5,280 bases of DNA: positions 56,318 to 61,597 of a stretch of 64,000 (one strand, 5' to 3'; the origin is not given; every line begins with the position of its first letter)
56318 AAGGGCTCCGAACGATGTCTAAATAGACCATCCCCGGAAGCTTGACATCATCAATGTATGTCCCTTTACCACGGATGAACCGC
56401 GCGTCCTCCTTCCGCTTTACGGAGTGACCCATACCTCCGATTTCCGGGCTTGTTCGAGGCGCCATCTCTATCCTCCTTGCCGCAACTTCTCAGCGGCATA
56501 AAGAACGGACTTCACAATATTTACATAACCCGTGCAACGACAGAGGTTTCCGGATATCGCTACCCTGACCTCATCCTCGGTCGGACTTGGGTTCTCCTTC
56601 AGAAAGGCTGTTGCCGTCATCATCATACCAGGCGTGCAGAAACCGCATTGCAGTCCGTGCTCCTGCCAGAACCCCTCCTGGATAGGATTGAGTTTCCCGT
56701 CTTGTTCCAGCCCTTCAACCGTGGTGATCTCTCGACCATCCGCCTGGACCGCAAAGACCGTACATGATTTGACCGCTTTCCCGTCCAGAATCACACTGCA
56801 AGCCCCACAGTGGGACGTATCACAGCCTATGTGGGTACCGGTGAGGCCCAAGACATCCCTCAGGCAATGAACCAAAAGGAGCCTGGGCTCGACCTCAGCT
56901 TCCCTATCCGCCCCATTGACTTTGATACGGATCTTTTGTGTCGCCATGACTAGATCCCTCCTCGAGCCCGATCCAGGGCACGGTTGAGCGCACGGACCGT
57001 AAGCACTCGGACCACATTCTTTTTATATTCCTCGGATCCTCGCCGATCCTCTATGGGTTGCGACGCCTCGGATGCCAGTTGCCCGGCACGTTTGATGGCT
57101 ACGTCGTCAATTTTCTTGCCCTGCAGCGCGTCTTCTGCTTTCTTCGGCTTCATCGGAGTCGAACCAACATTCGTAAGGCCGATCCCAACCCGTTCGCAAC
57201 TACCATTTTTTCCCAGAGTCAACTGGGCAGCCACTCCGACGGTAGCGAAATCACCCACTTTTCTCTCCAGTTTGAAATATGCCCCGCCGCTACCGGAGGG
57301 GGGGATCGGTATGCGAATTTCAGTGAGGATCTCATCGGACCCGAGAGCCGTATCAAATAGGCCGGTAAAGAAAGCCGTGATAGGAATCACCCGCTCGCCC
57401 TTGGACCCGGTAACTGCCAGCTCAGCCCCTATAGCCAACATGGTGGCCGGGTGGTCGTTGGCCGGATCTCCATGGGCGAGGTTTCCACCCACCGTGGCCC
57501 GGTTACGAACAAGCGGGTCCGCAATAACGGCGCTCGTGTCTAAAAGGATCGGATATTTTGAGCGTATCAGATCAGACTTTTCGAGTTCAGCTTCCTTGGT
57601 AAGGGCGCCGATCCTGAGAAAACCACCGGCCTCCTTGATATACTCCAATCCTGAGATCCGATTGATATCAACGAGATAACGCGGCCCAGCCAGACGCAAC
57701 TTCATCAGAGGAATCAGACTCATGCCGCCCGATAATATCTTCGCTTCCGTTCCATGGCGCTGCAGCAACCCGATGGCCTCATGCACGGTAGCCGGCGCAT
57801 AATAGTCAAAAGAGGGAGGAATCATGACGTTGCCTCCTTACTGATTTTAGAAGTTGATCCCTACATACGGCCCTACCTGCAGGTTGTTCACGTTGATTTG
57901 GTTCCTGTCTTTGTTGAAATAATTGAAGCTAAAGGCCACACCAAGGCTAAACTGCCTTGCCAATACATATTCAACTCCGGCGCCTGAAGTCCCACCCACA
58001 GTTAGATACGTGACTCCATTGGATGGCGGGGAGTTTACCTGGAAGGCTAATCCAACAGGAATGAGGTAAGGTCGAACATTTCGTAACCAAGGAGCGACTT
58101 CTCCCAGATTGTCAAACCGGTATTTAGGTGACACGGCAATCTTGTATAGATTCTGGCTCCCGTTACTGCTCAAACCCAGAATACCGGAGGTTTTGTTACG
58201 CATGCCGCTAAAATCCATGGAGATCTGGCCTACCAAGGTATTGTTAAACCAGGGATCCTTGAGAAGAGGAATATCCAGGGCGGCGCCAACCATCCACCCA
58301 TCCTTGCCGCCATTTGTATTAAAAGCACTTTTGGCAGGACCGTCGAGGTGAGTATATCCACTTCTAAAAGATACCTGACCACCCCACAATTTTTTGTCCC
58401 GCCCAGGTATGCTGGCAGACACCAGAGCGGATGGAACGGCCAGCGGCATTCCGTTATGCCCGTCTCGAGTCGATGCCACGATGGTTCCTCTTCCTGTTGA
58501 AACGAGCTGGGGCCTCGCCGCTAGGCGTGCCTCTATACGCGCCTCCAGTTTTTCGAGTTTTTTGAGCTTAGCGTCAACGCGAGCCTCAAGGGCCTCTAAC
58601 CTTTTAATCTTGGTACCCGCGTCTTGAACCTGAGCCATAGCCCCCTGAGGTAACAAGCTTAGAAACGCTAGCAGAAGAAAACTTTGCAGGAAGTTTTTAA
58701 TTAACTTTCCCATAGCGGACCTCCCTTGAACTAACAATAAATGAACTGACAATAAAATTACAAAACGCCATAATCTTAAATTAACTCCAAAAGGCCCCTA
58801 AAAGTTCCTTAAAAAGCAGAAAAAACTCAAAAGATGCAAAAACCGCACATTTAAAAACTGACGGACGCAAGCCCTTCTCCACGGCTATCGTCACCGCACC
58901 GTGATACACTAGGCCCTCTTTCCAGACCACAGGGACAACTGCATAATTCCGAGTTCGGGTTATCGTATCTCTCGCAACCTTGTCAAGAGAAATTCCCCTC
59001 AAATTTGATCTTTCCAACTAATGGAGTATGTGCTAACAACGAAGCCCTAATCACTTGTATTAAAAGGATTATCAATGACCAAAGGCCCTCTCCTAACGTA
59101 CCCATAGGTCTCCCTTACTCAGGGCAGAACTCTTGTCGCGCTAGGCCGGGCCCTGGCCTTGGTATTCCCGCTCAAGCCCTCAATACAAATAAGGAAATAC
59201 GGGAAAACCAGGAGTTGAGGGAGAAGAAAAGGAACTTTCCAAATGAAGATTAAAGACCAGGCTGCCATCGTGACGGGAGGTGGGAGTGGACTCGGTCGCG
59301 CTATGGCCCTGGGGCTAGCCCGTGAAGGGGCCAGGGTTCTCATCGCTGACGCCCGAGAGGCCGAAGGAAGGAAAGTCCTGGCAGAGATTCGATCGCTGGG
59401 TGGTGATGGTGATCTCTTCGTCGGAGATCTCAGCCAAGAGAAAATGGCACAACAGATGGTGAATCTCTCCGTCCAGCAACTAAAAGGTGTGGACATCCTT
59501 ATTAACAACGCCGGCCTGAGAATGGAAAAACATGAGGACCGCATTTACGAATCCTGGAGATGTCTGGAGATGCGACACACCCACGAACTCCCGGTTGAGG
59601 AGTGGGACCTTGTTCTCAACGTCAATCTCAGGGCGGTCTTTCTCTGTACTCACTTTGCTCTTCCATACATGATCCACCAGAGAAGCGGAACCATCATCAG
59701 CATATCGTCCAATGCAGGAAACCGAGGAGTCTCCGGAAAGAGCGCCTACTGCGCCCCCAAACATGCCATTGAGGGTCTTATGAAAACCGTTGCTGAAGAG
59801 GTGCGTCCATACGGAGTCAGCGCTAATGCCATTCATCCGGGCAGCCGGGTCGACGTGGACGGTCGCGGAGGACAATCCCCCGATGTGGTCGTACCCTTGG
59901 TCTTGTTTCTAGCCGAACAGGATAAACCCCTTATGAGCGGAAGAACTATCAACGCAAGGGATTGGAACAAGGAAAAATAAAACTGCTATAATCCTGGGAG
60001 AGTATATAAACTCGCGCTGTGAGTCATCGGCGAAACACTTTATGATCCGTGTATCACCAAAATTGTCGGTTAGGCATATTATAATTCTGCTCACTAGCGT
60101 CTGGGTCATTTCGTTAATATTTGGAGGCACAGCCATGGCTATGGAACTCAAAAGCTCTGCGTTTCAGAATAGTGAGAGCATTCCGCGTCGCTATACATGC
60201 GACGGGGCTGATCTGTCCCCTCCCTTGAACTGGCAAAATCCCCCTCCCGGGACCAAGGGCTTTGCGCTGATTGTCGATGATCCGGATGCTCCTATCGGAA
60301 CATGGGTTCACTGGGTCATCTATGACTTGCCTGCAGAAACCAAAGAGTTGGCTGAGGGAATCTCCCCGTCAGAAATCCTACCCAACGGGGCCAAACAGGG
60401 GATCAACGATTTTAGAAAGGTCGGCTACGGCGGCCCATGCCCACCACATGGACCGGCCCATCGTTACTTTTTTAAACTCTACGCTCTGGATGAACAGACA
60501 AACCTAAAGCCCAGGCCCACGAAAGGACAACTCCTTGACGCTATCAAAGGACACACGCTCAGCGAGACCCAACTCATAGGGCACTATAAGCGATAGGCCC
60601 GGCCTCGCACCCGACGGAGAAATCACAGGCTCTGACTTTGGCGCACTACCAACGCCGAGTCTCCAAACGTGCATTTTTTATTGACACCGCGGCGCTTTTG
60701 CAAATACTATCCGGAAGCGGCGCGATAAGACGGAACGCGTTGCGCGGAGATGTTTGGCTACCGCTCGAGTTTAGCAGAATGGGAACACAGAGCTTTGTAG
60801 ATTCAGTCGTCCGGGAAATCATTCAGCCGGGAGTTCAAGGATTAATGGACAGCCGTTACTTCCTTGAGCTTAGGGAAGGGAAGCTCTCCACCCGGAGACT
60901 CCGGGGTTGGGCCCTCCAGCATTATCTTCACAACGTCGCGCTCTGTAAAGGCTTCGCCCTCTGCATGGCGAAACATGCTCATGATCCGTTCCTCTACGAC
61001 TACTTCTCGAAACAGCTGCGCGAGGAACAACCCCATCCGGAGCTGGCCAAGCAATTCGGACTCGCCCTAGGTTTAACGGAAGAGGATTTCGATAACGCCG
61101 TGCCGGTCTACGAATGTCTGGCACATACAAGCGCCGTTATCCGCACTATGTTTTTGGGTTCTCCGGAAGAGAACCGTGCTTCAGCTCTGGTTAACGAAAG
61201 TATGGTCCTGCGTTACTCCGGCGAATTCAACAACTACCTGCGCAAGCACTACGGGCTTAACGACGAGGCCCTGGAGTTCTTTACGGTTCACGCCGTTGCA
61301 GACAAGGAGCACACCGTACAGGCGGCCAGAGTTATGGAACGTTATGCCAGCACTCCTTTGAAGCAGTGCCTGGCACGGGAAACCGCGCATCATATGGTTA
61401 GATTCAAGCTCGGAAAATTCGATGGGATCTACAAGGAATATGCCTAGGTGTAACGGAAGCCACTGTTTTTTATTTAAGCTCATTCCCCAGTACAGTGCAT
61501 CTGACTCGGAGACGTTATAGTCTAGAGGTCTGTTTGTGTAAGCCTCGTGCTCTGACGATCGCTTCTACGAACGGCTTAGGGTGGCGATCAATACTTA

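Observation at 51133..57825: Form-I (AYRCSFR) CO dehydrogenase coxMSL followed by XdhC::YHS, MocA and XdhC, with no CoxD/CoxE-like genes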

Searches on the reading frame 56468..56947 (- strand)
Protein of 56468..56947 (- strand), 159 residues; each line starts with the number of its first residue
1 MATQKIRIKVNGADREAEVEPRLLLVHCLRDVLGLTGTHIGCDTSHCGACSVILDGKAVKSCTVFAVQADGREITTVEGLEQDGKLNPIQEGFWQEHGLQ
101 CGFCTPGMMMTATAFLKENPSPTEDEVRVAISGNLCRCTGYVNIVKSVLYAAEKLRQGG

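Call 3: search_protein_families(library=pfam, proteins=[window:56468-56947:-], max_evalue=0.01)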
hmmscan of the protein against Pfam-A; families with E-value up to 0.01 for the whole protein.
window:56468-56947:- (159 aa): 3 families
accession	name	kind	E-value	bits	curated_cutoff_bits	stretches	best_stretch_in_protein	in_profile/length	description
PF01799.25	Fer2_2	-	1.6e-32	111.9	30.3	1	76-148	1-74/75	[2Fe-2S] binding domain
PF00111.32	Fer2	-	2.3e-05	24.7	21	1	8-62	1-55/77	2Fe-2S iron-sulfur cluster binding domain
PF13085.11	Fer2_3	-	0.00022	21.6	27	1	41-80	51-89/107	2Fe-2S iron-sulfur cluster binding domain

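Call 4: search_protein_families(library=ncbifam, proteins=[window:56468-56947:-], max_evalue=0.001)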
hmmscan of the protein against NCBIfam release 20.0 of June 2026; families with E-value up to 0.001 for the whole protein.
window:56468-56947:- (159 aa): 11 families
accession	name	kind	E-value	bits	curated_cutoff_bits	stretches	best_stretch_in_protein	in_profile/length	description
NF041020.1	glyceraldDH_gamma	equivalog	1.2e-79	265.6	290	1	4-156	11-163/164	glyceraldehyde dehydrogenase subunit gamma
TIGR03193.1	4hydroxCoAred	equivalog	3.6e-58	195.7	257.8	1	6-152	2-148/148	4-hydroxybenzoyl-CoA reductase subunit gamma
NF043084.2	XdhC_XDHase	equivalog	7.7e-51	171.6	217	1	5-149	2-147/151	xanthine dehydrogenase subunit XdhC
TIGR03198.1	pucE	equivalog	3.8e-50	169.3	254.3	1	5-151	3-148/151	xanthine dehydrogenase subunit E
NF045668.1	pterin_aldehy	equivalog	7.6e-48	163.2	1100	1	5-156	2-156/905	molybdopterin-dependent aldehyde oxidoreductase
TIGR03311.1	Se_dep_XDH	equivalog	6.3e-42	143.6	830.45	1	8-157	3-149/848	selenium-dependent xanthine dehydrogenase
NF007387.0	PRK09908.1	equivalog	2.4e-41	140.8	212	1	3-150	6-154/159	xanthine dehydrogenase iron sulfur-binding subunit XdhC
NF008514.0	PRK11433.1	equivalog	4.9e-41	140.6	322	1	3-153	50-215/218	aldehyde dehydrogenase iron-sulfur subunit PaoA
TIGR02963.1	xanthine_xdhA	equivalog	2.1e-38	132.1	467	1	15-150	11-156/468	xanthine dehydrogenase small subunit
TIGR02969.1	mam_aldehyde_ox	subfamily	1.5e-29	102.2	1912.3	1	10-147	7-156/1330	aldehyde oxidase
TIGR03313.1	Se_sel_red_Mo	hypoth_equivalog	4.7e-10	37.8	1101.9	1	46-156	39-149/951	molybdopterin-dependent oxidoreductase Mo/Fe-S-binding subunit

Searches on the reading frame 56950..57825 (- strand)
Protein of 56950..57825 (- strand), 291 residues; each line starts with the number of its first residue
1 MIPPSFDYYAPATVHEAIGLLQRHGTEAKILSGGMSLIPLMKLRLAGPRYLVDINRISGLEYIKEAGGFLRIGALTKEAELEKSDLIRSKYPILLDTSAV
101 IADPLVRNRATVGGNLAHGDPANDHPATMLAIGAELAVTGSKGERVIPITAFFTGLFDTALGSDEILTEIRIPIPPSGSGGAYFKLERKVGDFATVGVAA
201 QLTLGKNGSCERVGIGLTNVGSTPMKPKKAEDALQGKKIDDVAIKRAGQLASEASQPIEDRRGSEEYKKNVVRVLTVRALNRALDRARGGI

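Call 3: search_protein_families(library=pfam, proteins=[window:56950-57825:-], max_evalue=0.01)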
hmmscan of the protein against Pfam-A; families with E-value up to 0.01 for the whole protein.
window:56950-57825:- (291 aa): 2 families
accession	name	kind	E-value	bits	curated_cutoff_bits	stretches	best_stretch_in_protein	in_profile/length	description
PF00941.27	FAD_binding_5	-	2.8e-48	164.4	27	1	5-174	2-169/170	FAD binding domain in molybdopterin dehydrogenase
PF03450.22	CO_deh_flav_C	-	9.7e-24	83.9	25.5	1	182-282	2-101/102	CO dehydrogenase flavoprotein C-terminal domain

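Call 4: search_protein_families(library=ncbifam, proteins=[window:56950-57825:-], max_evalue=0.001)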
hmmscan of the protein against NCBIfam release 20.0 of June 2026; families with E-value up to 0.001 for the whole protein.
window:56950-57825:- (291 aa): 8 families
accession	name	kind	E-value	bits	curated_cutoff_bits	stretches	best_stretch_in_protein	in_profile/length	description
NF041019.1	glyceraldDH_beta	equivalog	1.9e-88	296.3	350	1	1-282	1-279/280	glyceraldehyde dehydrogenase subunit beta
NF043083.1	XdhB_XDHase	equivalog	2.9e-50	171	310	1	7-288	6-288/289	xanthine dehydrogenase subunit XdhB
NF007427.0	PRK09971.1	equivalog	8.5e-50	169.6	287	1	8-289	7-289/292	xanthine dehydrogenase FAD-binding subunit XdhB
TIGR02963.1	xanthine_xdhA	equivalog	7.3e-35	120.5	467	1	8-278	195-463/468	xanthine dehydrogenase small subunit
TIGR03195.1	4hydrxCoA_B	equivalog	1.6e-32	112.9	404.55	2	5-117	4-115/321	4-hydroxybenzoyl-CoA reductase subunit beta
TIGR03199.1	pucC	equivalog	1.7e-19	70.2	306.05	1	11-272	1-258/264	xanthine dehydrogenase subunit C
TIGR03312.1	Se_sel_red_FAD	hypoth_equivalog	1.6e-09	37.3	241.5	1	8-276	4-243/257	molybdopterin-dependent oxidoreductase FAD-binding subunit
TIGR02969.1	mam_aldehyde_ox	subfamily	5.5e-05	20.8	1912.3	1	89-270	328-513/1330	aldehyde oxidase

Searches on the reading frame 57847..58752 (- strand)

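Call 3: search_protein_families(library=pfam, proteins=[window:57847-58752:-], max_evalue=0.01)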
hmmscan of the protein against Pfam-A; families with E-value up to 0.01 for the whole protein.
window:57847-58752:- (301 aa): 1 family
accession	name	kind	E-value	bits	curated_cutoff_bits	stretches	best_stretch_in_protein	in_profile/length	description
PF13505.12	OMP_b-brl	-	4.2e-06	27.5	28.7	1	140-294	31-170/175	Outer membrane protein beta-barrel domain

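Call 45: search_protein_families(library=ncbifam, proteins=[window:57847-58752:-], max_evalue=0.001)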
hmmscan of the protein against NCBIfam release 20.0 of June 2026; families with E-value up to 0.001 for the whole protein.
window:57847-58752:- (301 aa): 0 families

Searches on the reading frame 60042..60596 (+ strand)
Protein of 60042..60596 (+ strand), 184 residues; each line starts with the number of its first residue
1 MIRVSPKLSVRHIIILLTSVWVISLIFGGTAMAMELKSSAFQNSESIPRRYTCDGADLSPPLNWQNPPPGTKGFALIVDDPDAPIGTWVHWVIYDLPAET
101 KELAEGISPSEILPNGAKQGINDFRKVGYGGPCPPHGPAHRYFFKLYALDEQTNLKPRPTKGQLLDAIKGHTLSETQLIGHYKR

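Call 9: search_protein_families(library=pfam, proteins=[window:60042-60596:+], max_evalue=0.0001)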
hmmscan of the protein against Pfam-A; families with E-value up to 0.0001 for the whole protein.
window:60042-60596:+ (184 aa): 1 family
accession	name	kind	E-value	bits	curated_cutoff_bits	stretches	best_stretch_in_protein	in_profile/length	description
PF01161.25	PBP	-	2.3e-44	151.5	24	1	47-182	2-135/135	Phosphatidylethanolamine-binding protein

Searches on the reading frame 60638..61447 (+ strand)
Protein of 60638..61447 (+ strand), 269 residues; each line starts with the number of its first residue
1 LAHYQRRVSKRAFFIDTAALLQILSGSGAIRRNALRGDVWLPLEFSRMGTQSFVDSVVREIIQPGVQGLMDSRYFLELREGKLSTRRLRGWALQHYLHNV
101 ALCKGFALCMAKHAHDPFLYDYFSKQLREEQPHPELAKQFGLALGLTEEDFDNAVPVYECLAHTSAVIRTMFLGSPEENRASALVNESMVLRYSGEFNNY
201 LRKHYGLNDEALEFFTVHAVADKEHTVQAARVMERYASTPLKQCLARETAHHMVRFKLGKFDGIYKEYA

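Call 9: search_protein_families(library=pfam, proteins=[window:60638-61447:+], max_evalue=0.0001)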
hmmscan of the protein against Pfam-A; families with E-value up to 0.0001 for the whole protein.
window:60638-61447:+ (269 aa): 2 families
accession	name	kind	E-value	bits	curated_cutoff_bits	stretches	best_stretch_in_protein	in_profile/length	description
PF14518.11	Haem_oxygenas_2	-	2.2e-14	54.1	28.9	1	128-252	45-171/177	Iron-containing redox enzyme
PF03070.21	TENA_THI-4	-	4.8e-11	43.3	22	1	77-227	19-167/210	TENA/THI-4/PQQC family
